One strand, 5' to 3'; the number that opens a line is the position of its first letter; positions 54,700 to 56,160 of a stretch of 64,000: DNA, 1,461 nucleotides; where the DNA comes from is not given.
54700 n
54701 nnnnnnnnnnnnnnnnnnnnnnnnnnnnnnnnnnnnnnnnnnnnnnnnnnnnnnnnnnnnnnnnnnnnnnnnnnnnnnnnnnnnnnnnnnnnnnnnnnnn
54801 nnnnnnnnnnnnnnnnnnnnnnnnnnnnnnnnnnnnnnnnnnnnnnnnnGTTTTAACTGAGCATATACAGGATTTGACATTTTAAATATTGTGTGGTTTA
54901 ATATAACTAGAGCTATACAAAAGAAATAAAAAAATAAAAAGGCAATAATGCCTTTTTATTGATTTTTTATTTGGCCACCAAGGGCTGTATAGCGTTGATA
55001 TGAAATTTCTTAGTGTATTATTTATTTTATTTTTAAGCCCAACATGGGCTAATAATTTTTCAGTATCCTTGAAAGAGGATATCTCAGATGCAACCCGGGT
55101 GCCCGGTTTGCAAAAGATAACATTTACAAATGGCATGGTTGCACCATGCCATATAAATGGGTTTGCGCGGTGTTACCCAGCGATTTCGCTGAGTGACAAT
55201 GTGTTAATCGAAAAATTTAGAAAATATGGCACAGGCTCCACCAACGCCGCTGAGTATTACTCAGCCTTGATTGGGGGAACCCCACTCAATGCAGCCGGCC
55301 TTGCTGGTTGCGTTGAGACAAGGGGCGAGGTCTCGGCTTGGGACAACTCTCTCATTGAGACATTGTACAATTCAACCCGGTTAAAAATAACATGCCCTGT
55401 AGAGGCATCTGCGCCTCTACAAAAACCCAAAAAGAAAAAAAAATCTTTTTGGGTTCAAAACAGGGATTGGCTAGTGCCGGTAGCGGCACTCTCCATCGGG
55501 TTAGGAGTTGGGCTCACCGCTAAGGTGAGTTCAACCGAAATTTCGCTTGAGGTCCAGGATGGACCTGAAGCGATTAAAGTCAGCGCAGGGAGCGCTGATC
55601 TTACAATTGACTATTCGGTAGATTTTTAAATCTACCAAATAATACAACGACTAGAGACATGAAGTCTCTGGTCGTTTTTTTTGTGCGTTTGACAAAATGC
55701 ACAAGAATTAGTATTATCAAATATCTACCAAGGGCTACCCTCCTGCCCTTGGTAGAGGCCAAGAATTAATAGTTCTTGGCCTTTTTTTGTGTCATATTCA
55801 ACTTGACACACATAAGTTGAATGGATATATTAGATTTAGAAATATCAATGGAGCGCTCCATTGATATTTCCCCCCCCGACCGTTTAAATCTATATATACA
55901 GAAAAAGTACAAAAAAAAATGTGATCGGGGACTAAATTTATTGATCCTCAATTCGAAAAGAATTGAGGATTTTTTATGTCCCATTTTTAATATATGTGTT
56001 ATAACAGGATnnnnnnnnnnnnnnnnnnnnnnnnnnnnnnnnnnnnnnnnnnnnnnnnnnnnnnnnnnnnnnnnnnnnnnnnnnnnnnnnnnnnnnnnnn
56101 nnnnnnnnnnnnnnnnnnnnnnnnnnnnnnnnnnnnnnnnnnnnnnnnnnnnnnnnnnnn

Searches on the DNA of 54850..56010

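Call 29: search_rna_families(source=window, start=54850, end=56010, threshold=evalue, max_evalue=10)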
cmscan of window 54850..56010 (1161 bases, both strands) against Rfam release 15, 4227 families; matches with E-value up to 10: 24.
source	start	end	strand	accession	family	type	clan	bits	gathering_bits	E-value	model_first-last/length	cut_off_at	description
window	55728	55787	+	RF02451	ncr1241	Gene; sRNA;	-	29.8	60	0.011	1-63/63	no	Bacillus sRNA ncr1241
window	54931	54970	+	RF04352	Plastid-psbA-4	Cis-reg;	CL00153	26.4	56.8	0.05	1-61/61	no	Plastid-psbA-4 3UTR RNA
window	55580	55682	+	RF00378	Qrr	Gene; sRNA;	-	26.1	50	0.028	1-108/108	no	Qrr RNA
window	55638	55709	+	RF02351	psRNA14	Gene; sRNA;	-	25.9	60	0.082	1-84/84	no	Proteobacteria sRNA psRNA14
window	54926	54976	+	RF00242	ctRNA_pT181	Gene; antisense;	-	23.4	56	2.3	1-94/94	no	ctRNA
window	55857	55981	-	RF01584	snoR03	Gene; snRNA; snoRNA; HACA-box;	-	23.2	80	3.1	1-163/163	no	small nucleolar RNA snoR03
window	55864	55942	-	RF01180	snoR110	Gene; snRNA; snoRNA; HACA-box;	-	22.8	44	0.45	1-89/89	no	Small nucleolar RNA snoR110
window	55711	55788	+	RF00111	SdsR_RyeB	Gene; sRNA;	CL00105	21.6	38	0.41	1-100/100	no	SdsR_RyeB RNA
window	55656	55792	-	RF00101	SraC_RyeA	Gene; sRNA;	CL00105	20.8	37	0.38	1-145/145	no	SraC/RyeA RNA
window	54934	54973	-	RF04352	Plastid-psbA-4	Cis-reg;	CL00153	20.4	56.8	1.5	1-61/61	no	Plastid-psbA-4 3UTR RNA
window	54932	55003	-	RF02432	SpF25_sRNA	Gene; sRNA;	-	19.2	48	3.2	1-102/102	no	Streptococcus sRNA SpF25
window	54969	55054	-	RF00344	snoZ267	Gene; snRNA; snoRNA; CD-box;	-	19.1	43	1.3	1-73/73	no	Small nucleolar RNA Z267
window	55717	55878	-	RF04315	manA-II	Cis-reg;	-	18.8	100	2.2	1-147/147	no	manA_II ncRNA motif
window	55610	55680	+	RF02270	nse_sRNA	Gene;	-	18.8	75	2.7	1-73/73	no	Neisseria sigma-E sRNA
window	54913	54975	-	RF00834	mir-268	Gene; miRNA;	-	18.2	47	4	1-89/89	no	mir-268 microRNA precursor family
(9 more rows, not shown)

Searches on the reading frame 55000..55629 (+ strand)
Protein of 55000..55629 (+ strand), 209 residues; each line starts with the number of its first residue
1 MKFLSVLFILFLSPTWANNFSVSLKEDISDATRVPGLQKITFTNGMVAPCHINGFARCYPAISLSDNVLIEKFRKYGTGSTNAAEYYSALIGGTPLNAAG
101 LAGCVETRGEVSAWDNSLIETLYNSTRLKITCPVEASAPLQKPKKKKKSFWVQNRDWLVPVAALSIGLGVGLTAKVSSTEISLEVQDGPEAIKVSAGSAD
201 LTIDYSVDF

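Call 16: search_protein_families(library=pfam, proteins=[window:55000-55629:+], max_evalue=1)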
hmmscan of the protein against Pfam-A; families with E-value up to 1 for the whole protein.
window:55000-55629:+ (209 aa): 0 families

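Call 32: find_encoding_contigs(protein=window:55000-55629:+, flank=10000, max_places=5)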
Protein window:55000-55629:+ (209 aa): 1 contig read that carries it; 1 place shown.
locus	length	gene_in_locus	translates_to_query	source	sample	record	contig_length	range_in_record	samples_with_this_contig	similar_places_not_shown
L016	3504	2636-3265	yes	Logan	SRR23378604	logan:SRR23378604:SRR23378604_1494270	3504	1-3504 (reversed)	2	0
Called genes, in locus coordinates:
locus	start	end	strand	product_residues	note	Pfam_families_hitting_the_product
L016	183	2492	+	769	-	PF07963:N_methyl (faint), PF19077:Big_13 (faint)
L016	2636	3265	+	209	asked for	-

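Call 49: find_homologous_proteins(query=window:55000-55629:+, max_evalue=0.001)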
Query window:55000-55629:+ (209 aa): 1 proteins with E <= 0.001 among 507 candidates.
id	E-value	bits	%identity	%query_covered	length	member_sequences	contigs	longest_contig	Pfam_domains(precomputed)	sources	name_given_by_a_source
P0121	9.0e-134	461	100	100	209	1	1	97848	-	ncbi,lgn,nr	ncbi:MAG: hypothetical protein QM526_01600 [Alphaproteobacteria bacterium]|nr:hypothetical protein [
